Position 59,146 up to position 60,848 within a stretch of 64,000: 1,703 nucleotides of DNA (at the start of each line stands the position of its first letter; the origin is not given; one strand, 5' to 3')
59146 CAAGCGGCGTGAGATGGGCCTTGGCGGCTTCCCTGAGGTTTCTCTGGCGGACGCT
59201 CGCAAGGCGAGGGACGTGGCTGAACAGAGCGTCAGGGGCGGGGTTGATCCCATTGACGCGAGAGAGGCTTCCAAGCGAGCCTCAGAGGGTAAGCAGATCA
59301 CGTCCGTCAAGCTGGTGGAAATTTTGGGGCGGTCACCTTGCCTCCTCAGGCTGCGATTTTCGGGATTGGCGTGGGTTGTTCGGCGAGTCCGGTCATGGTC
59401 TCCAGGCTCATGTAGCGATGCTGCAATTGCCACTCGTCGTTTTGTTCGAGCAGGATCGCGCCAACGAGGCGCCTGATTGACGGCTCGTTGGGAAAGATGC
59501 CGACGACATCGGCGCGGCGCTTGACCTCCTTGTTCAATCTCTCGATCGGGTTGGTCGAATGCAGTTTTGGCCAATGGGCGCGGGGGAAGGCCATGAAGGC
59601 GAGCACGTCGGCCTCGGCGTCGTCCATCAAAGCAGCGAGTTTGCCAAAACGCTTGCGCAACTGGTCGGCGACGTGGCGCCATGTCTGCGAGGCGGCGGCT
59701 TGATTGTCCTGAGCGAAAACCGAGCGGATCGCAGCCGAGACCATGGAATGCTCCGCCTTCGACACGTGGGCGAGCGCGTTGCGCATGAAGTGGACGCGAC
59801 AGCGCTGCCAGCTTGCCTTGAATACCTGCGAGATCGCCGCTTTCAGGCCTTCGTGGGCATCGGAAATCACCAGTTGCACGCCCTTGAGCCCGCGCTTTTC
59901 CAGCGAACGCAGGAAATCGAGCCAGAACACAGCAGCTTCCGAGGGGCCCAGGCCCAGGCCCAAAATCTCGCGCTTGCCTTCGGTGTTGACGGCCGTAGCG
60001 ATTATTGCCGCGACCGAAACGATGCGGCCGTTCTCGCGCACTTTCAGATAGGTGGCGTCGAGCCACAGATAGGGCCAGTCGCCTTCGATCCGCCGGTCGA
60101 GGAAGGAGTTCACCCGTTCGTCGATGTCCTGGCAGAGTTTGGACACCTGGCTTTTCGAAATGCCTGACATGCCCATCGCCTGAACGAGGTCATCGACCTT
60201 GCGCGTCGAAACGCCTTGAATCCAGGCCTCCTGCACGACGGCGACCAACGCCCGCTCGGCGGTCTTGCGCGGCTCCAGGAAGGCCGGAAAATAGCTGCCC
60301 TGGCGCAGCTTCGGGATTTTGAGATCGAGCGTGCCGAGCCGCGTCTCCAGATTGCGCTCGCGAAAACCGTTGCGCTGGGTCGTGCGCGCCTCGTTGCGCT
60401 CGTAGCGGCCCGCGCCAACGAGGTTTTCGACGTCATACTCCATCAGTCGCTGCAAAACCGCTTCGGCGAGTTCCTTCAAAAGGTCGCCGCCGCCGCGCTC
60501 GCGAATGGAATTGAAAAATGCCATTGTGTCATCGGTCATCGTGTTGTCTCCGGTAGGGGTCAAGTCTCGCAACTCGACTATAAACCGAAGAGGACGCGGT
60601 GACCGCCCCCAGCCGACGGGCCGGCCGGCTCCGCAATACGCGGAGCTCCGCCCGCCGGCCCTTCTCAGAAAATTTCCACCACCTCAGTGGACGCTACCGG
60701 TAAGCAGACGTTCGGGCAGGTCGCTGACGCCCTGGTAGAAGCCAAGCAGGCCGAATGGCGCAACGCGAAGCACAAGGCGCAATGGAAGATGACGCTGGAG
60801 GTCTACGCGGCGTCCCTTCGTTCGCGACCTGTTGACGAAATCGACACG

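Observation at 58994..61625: Integrase of an integrative element inactivated by an IS256-family insertion with intact 9-bp TSD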

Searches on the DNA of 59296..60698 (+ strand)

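Call 9: search_dna_similar(query=window:59296-60698:+, collection=plasmids, mode=near, max_rows=25)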
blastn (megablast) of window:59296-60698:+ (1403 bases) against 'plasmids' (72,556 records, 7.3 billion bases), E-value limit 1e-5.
Records with a match: 20; places in all: 25; records where one place covers at least 80% of the query: 0.
Best place of each record, by identity: 60-80% 20.
By first word of the organism name: Sphingobium 4; Acidiphilium 4; Roseomonas 4; Novosphingobium 1; Rhizorhabdus 1; Paracoccus 1; Leisingera 1; Shinella 1; Acidisoma 1; Methylocystis 1; and 1 more.
By predicted mobility (MOB-suite, as given by PLSDB): non-mobilizable 11; conjugative 6; mobilizable 3.
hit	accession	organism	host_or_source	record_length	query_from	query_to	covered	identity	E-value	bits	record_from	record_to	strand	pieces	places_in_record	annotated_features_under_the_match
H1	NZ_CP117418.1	Novosphingobium humi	Single cell,Soil from military shooting ...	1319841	114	1174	76%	74.3%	1e-117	431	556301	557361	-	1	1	none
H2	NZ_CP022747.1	Sphingobium xenophagum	cell culture,electronic ...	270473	114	1148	74%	73.1%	4e-93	350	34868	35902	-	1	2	IS256 family transposase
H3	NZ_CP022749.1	Sphingobium xenophagum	cell culture,electronic ...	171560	114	1148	74%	73.1%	4e-93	350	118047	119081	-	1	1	IS256 family transposase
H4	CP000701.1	Rhizorhabdus wittichii RW1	-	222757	114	1148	74%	73.1%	4e-93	350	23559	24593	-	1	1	transposase, mutator type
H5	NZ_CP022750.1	Sphingobium xenophagum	cell culture,electronic ...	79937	114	1139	73%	73.1%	4e-93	350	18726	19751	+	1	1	IS256 family transposase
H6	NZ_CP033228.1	Sphingobium yanoikuyae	Mixed culture,wastewater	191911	114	1139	73%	73.1%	4e-93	350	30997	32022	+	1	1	IS256 family transposase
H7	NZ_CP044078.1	Paracoccus yeei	Homo sapiens,clinical isolate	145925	133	1121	70%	74.1%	1e-107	398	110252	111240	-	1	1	none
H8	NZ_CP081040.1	Leisingera sp. M527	-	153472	113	1106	71%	72.6%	2e-80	307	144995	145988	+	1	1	none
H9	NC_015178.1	Acidiphilium multivorum AIU301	-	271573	114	1121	72%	71.3%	3e-59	237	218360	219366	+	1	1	none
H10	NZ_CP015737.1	Shinella sp. HZN7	-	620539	133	1080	68%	75.4%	8e-120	438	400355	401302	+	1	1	IS256 family transposase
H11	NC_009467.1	Acidiphilium cryptum JF-5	-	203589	133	1121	70%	71.6%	1e-62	248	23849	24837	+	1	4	IS256 family transposase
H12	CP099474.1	Roseomonas mucosa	Human skin,single cell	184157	114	1022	65%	73.5%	9e-85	322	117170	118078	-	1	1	IS256 family transposase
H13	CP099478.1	Roseomonas mucosa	Human skin,single cell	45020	114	1022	65%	73.5%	9e-85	322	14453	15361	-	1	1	IS256 family transposase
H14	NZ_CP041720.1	Acidiphilium multivorum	Cell culture,activated sludge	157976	193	1121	66%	71.7%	3e-59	237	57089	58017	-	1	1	IS256 family transposase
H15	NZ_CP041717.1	Acidiphilium multivorum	Cell culture,activated sludge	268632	193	1121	66%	71.6%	2e-57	231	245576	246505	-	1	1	none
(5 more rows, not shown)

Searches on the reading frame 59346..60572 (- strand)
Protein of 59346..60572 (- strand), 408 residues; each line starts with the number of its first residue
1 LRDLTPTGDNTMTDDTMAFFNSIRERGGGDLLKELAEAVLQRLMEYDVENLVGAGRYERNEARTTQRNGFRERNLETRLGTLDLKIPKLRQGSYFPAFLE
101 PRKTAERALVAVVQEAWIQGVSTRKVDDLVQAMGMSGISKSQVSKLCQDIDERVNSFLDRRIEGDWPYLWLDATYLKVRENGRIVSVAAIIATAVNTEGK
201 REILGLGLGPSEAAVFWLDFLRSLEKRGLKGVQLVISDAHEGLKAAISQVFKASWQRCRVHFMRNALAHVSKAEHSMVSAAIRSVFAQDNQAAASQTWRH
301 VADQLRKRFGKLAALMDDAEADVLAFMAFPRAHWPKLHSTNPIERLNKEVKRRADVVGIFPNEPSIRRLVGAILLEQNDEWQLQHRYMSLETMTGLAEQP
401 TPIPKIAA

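Call 7: search_protein_families(library=pfam, proteins=[window:59346-60572:-], max_evalue=0.01)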
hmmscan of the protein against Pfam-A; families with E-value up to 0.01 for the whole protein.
window:59346-60572:- (408 aa): 2 families
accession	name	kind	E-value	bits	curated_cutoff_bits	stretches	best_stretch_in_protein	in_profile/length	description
PF00872.24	Transposase_mut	-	4.9e-130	434.2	21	1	17-382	11-377/379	Transposase, Mutator family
PF10551.15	MULE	-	1.5e-08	35.4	27.6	1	169-265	2-99/99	MULE transposase domain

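Call 8: search_protein_families(library=ncbifam, proteins=[window:59346-60572:-], max_evalue=0.01)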
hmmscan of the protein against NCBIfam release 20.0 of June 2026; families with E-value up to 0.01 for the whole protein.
window:59346-60572:- (408 aa): 6 families
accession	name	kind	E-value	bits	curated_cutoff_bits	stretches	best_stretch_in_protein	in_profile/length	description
NF033543.2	transpos_IS256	equivalog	7.2e-107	357.3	150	1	49-376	2-337/338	IS256 family transposase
NF041731.2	transpos_ISH6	equivalog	3.3e-23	82.1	240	1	24-376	23-402/414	ISH6 family transposase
NF033572.1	transpos_ISKra4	equivalog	5e-05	22.6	205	1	32-204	32-226/422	ISKra4 family transposase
NF033587.1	transpos_IS6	equivalog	0.00016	21.5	125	1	114-298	15-191/202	IS6 family transposase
NF033544.1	transpos_IS1249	exception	0.0026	17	300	1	196-276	114-187/382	IS1249 family transposase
NF005469.0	PRK07063.1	equivalog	0.0036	16.9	306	1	229-324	5-99/260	SDR family oxidoreductase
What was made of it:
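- IS256-family transposase above the curated cut-offs (calls 7, 8).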

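Call 18: find_encoding_contigs(protein=window:59346-60539:-, flank=10000, max_places=10)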
Protein window:59346-60539:- (397 aa): no gene with exactly this product is on record in the collection.

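Call 19: list_cluster_members(proteins=[P0002, window:59346-60539:-, P0001])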
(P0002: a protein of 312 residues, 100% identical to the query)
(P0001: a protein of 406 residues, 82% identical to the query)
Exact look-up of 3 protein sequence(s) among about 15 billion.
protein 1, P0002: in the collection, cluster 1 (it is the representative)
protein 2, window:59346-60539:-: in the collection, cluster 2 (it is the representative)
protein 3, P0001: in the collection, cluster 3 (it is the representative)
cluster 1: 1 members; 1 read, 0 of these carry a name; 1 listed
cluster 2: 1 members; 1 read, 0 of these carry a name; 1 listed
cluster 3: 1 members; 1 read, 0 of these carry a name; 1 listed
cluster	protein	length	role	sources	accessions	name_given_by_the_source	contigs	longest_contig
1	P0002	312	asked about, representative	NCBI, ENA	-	-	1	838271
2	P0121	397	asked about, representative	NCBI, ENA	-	-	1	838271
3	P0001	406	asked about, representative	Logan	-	-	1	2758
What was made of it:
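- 59346..60539 (-): Transposase gene, 397 aa, intact, preceded by a GGAGA ribosome-binding site. The exact protein is in the public collection as P0121 (call 19).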

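Call 29: find_homologous_proteins(query=P0121, max_evalue=1e-50)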
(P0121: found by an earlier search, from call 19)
Query P0121 (397 aa): 8000 proteins with E <= 1e-50 among 8000 candidates; the best 120 are listed.
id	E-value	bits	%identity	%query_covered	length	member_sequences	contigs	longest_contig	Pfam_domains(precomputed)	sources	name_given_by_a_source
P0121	7.5e-261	883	100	100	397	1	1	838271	PF10551.16,PF00872.25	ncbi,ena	-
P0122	3.7e-260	880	100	100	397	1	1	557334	PF10551.16,PF00872.25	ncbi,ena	-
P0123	4.6e-255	864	97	100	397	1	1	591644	PF10551.16,PF00872.25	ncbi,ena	-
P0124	2.0e-253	858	97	100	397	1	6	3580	PF10551.16,PF00872.25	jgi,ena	jgi:transposase-like protein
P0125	5.4e-253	857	96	100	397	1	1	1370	PF10551.16,PF00872.25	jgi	jgi:transposase-like protein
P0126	1.3e-252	856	96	100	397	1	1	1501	PF10551.16,PF00872.25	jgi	jgi:transposase-like protein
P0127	1.6e-252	855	96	100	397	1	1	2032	PF10551.16,PF00872.25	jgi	jgi:transposase-like protein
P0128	4.1e-252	854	96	100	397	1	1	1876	PF10551.16,PF00872.25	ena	-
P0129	1.5e-251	852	96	100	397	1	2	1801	PF10551.16,PF00872.25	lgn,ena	-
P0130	2.5e-250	848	96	100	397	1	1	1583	PF10551.16,PF00872.25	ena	-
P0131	6.8e-250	847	95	100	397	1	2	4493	PF10551.16,PF00872.25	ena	-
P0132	7.6e-250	846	96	100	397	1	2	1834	PF10551.16,PF00872.25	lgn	-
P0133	8.6e-247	836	94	100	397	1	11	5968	PF10551.16,PF00872.25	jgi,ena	jgi:putative transposase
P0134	2.4e-246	835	94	100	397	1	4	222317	PF10551.16,PF00872.25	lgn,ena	-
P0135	5.2e-246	834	94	100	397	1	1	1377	PF10551.16,PF00872.25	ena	-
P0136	1.1e-244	829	93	100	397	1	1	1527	PF10551.16,PF00872.25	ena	-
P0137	1.1e-243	826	93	100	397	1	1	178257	PF10551.16,PF00872.25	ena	-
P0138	9.2e-241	817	97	94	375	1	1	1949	PF10551.16,PF00872.25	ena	-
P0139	1.7e-240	816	92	100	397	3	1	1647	PF10551.16,PF00872.25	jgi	jgi:transposase-like protein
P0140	1.1e-232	790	88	100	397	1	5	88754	PF10551.16,PF00872.25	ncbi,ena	-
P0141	3.6e-231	785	89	100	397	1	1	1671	PF10551.16,PF00872.25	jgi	jgi:putative transposase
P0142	9.5e-230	780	88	100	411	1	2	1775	PF10551.16,PF00872.25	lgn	-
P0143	1.4e-228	776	87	100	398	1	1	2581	PF10551.16,PF00872.25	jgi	jgi:transposase-like protein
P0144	4.9e-227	771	87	100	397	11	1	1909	PF10551.16,PF00872.25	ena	-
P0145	4.9e-227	771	97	90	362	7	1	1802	PF10551.16,PF00872.25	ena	-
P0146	5.6e-227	771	86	100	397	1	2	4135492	PF10551.16,PF00872.25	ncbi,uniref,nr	ncbi:IS256 family transposase [Rhodoblastus acidophilus]|uniref:Mutator family transposase n=3 Tax=C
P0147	7.3e-227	771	86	100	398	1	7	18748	PF10551.16,PF00872.25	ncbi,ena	-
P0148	8.8e-227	771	86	100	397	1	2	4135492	PF10551.16,PF00872.25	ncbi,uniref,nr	ncbi:IS256 family transposase [Rhodoblastus acidophilus]|uniref:Mutator family transposase n=1 Tax=C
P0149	2.1e-223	759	85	100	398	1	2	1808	PF10551.16,PF00872.25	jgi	jgi:transposase-like protein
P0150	2.1e-223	759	85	100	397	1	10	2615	PF10551.16,PF00872.25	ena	-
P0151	8.5e-223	757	85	100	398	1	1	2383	PF10551.16,PF00872.25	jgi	jgi:transposase-like protein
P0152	1.0e-222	757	85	100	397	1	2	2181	PF10551.16,PF00872.25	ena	-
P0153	1.2e-222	757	85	100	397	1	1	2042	PF10551.16,PF00872.25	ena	-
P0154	1.8e-222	756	84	100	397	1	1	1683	PF10551.16,PF00872.25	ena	-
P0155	1.6e-221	753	84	100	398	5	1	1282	PF10551.16,PF00872.25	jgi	jgi:putative transposase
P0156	2.1e-221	753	84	100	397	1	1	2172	PF10551.16,PF00872.25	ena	-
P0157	1.9e-216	737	82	100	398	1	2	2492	PF10551.16,PF00872.25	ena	-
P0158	2.5e-216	736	82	100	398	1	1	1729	PF10551.16,PF00872.25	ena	-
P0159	3.4e-216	736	82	100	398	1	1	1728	PF10551.16,PF00872.25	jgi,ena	-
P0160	3.1e-215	733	82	100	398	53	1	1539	PF10551.16,PF00872.25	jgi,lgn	-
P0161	1.5e-214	730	82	100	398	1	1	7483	PF10551.16,PF00872.25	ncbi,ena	-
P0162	2.2e-214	730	81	100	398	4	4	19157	PF10551.16,PF00872.25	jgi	-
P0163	5.6e-214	728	82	100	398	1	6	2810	PF10551.16,PF00872.25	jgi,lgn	jgi:transposase-like protein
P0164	6.3e-214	728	82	100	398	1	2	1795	PF10551.16,PF00872.25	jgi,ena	jgi:transposase-like protein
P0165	7.3e-214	728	81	100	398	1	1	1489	PF10551.16,PF00872.25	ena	-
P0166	2.1e-213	727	81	100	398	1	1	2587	PF10551.16,PF00872.25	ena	-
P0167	2.6e-213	726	81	98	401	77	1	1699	PF10551.16,PF00872.25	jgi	jgi:transposase-like protein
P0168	4.2e-213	726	81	100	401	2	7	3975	PF10551.16,PF00872.25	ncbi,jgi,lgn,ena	jgi:transposase-like protein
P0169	6.2e-213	725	81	100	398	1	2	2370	PF10551.16,PF00872.25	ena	-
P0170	7.2e-213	725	82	98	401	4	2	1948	PF10551.16,PF00872.25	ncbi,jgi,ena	jgi:transposase-like protein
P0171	8.2e-213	725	81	100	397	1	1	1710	PF10551.16,PF00872.25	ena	-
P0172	8.3e-213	725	81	100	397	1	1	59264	PF10551.16,PF00872.25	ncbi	-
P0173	1.1e-212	724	81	100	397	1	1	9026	PF10551.16,PF00872.25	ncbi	-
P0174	1.4e-212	724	81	100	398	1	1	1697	PF10551.16,PF00872.25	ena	-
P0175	1.9e-212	723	80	100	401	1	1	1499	PF10551.16,PF00872.25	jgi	jgi:putative transposase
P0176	2.5e-212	723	82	98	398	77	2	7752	PF10551.16,PF00872.25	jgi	jgi:putative transposase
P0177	4.3e-212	722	81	100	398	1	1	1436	PF10551.16,PF00872.25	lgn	-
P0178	5.0e-212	722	82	99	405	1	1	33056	PF10551.16,PF00872.25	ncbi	-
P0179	5.6e-212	722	81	100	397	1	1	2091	PF10551.16,PF00872.25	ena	-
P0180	7.2e-212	721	84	96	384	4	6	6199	PF10551.16,PF00872.25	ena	-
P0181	8.5e-212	721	81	100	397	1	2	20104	PF10551.16,PF00872.25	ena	-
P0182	1.0e-211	721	81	100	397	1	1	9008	PF10551.16,PF00872.25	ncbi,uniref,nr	ncbi:IS256 family transposase [Lichenibacterium minor]|uniref:Mutator family transposase n=1 Tax=Lic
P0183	1.1e-211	721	81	100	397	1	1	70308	PF10551.16,PF00872.25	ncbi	-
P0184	1.9e-211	720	84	96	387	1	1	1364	PF10551.16,PF00872.25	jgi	-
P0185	2.0e-211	720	81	100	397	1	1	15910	PF10551.16,PF00872.25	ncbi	-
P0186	2.3e-211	720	82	98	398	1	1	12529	PF00872.25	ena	-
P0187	6.9e-211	718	80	99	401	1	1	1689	PF10551.16,PF00872.25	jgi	jgi:putative transposase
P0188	1.1e-210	718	81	100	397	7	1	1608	PF10551.16,PF00872.25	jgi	jgi:putative transposase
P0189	1.4e-210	717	80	100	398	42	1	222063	PF10551.16,PF00872.25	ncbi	-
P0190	1.4e-210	717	80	100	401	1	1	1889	PF10551.16,PF00872.25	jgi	jgi:putative transposase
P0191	2.1e-210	717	84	96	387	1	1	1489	PF10551.16,PF00872.25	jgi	jgi:transposase-like protein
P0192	2.3e-210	717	79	100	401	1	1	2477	PF10551.16,PF00872.25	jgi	jgi:putative transposase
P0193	3.0e-210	716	80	100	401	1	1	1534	PF10551.16,PF00872.25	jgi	jgi:putative transposase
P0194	3.7e-210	716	80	100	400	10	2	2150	PF10551.16,PF00872.25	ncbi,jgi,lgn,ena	-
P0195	4.5e-210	716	79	100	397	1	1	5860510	PF10551.16,PF00872.25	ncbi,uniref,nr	ncbi:IS256 family transposase [Lichenibacterium dinghuense]|uniref:IS256 family transposase n=1 Tax=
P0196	5.0e-210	715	82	97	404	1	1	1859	PF10551.16,PF00872.25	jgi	jgi:transposase-like protein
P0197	5.2e-210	715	81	100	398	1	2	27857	PF10551.16,PF00872.25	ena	-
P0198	5.5e-210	715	82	98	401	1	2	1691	PF10551.16,PF00872.25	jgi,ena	jgi:transposase-like protein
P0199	7.2e-210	715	80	100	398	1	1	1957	PF10551.16,PF00872.25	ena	-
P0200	7.7e-210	715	79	100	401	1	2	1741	PF10551.16,PF00872.25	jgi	jgi:putative transposase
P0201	9.1e-210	715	80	100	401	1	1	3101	PF10551.16,PF00872.25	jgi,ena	-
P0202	1.7e-209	714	79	100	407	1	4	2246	PF10551.16,PF00872.25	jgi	jgi:putative transposase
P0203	2.3e-209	713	80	99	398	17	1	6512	PF10551.16,PF00872.25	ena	-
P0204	2.3e-209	713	79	100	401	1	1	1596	PF10551.16,PF00872.25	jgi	jgi:putative transposase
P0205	3.1e-209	713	79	100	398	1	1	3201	PF10551.16,PF00872.25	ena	-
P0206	3.3e-209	713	81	97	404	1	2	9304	PF10551.16,PF00872.25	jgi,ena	-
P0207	3.3e-209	713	81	97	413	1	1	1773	PF10551.16,PF00872.25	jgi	jgi:transposase-like protein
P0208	4.1e-209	712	79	100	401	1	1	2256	PF10551.16,PF00872.25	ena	-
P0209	4.8e-209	712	80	100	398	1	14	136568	PF10551.16,PF00872.25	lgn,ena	-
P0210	4.9e-209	712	80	100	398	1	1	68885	PF10551.16,PF00872.25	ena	-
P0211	6.9e-209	712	85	93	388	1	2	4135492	PF10551.16,PF00872.25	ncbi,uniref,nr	ncbi:IS256 family transposase [Rhodoblastus acidophilus]|uniref:Mutator family transposase n=1 Tax=C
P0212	7.6e-209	712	81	97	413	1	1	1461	PF10551.16,PF00872.25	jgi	jgi:putative transposase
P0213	8.0e-209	711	82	97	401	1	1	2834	PF10551.16,PF00872.25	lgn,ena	-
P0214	9.9e-209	711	79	100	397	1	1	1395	PF10551.16,PF00872.25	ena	-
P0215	2.0e-208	710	81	98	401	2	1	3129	PF10551.16,PF00872.25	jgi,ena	-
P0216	2.3e-208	710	80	100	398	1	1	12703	PF10551.16,PF00872.25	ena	-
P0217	3.3e-208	709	81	97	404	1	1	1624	PF10551.16,PF00872.25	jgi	jgi:transposase-like protein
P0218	4.4e-208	709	81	97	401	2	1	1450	PF10551.16,PF00872.25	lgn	-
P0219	4.4e-208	709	79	100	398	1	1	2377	PF10551.16,PF00872.25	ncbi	-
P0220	6.4e-208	708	78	100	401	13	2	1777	PF10551.16,PF00872.25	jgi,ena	-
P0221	6.9e-208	708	81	97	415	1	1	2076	PF10551.16,PF00872.25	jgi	jgi:putative transposase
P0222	9.0e-208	708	81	98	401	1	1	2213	PF10551.16,PF00872.25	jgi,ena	jgi:putative transposase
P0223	1.6e-207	707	79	100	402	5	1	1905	PF10551.16,PF00872.25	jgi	jgi:putative transposase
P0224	1.7e-207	707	80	98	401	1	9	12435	PF10551.16,PF00872.25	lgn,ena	-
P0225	2.4e-207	707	80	97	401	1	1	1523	PF10551.16,PF00872.25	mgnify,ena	mgnify:CR=1 FL=1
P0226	5.1e-207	706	79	100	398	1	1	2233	PF10551.16,PF00872.25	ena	-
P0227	5.9e-207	705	79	100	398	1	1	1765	PF10551.16,PF00872.25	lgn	-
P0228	7.1e-207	705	81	97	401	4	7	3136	PF10551.16,PF00872.25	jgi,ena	-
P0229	8.6e-207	705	81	97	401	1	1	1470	PF10551.16,PF00872.25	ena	-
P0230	1.0e-206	705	79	100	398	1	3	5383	PF10551.16,PF00872.25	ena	-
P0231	1.3e-206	704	80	100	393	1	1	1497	PF10551.16,PF00872.25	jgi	-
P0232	1.8e-206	704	80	97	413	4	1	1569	PF10551.16,PF00872.25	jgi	-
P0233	5.4e-206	702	80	98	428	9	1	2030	PF10551.16,PF00872.25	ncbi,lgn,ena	-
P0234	5.6e-206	702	80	98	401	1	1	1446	PF10551.16,PF00872.25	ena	-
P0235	5.9e-206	702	80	98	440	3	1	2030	PF10551.16,PF00872.25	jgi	jgi:transposase-like protein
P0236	3.9e-205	699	79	100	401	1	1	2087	PF10551.16,PF00872.25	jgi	jgi:transposase-like protein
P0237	4.0e-205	699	77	100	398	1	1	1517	PF10551.16,PF00872.25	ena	-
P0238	4.7e-205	699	78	100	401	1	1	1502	PF10551.16,PF00872.25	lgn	-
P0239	5.3e-205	699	78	100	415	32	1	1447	PF10551.16,PF00872.25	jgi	jgi:transposase-like protein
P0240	1.0e-204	698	79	100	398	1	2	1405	PF10551.16,PF00872.25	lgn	-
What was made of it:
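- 59346..60539 (-): Relatives of 397 aa cover it fully (call 29).
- Closest known: IS256 and the IS256 family of insertion sequences. Different: The closest named proteins are Rhodoblastus acidophilus IS256-family transposases at 86% (call 29).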

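Call 30: find_encoding_contigs(protein=P0122, flank=3000, max_places=4)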
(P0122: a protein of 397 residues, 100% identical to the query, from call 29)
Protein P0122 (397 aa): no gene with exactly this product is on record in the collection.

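Call 31: find_encoding_contigs(protein=P0124, flank=3000, max_places=6)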
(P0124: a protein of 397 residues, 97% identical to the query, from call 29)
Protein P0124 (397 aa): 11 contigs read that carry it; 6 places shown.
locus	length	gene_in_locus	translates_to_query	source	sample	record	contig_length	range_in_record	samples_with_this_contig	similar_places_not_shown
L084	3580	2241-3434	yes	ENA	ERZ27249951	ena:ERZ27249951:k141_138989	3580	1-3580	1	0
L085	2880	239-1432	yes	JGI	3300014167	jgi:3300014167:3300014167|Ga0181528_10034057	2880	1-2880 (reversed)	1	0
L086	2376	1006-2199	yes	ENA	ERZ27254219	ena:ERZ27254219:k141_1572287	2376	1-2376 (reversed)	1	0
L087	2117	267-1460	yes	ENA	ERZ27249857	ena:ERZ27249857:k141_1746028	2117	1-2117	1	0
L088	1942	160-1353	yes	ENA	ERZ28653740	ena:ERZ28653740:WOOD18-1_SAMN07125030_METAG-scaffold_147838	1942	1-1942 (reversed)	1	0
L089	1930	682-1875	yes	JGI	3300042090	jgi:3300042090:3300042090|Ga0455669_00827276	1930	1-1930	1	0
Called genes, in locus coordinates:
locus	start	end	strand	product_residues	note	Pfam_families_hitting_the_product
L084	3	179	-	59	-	?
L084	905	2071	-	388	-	PF01548:DEDD_Tnp_IS110, PF02371:Transposase_20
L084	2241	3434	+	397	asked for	PF00872:Transposase_mut, PF10551:MULE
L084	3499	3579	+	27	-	?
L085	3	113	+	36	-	?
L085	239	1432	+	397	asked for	PF00872:Transposase_mut, PF10551:MULE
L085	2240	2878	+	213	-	?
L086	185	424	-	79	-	-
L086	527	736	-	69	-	-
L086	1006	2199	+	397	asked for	PF00872:Transposase_mut, PF10551:MULE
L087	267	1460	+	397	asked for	PF00872:Transposase_mut, PF10551:MULE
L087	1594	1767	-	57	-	-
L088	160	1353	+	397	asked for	PF00872:Transposase_mut, PF10551:MULE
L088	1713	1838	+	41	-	-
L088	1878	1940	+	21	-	?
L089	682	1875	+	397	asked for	PF00872:Transposase_mut, PF10551:MULE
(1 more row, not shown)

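Call 32: find_encoding_contigs(protein=P0134, flank=3000, max_places=4)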
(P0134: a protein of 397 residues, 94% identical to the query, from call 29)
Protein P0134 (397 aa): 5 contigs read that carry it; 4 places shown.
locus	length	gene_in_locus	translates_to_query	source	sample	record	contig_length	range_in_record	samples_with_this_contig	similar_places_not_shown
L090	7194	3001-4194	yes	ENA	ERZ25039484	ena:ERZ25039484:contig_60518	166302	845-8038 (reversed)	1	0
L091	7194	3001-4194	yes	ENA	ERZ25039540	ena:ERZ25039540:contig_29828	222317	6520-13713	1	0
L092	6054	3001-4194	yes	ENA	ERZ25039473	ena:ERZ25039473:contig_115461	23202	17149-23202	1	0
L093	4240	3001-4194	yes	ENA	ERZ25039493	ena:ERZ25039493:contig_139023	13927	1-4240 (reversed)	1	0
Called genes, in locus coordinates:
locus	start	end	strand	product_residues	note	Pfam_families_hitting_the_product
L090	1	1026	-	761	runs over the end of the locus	-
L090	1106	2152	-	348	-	-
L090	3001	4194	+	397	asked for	PF00872:Transposase_mut, PF10551:MULE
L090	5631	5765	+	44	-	-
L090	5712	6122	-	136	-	-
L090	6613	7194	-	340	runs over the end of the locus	PF01548:DEDD_Tnp_IS110, PF02371:Transposase_20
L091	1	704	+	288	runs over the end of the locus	PF13276:HTH_21, PF00665:rve, PF13683:rve_3, PF13333:rve_2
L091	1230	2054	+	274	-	-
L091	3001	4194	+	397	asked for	PF00872:Transposase_mut, PF10551:MULE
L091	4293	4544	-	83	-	-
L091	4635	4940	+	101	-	-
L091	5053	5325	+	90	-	PF10073:GapR_DNA-bd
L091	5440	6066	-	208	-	PF07929:PRiA4_ORF3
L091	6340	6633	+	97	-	-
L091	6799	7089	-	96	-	-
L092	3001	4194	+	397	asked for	PF00872:Transposase_mut, PF10551:MULE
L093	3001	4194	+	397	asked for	PF00872:Transposase_mut, PF10551:MULE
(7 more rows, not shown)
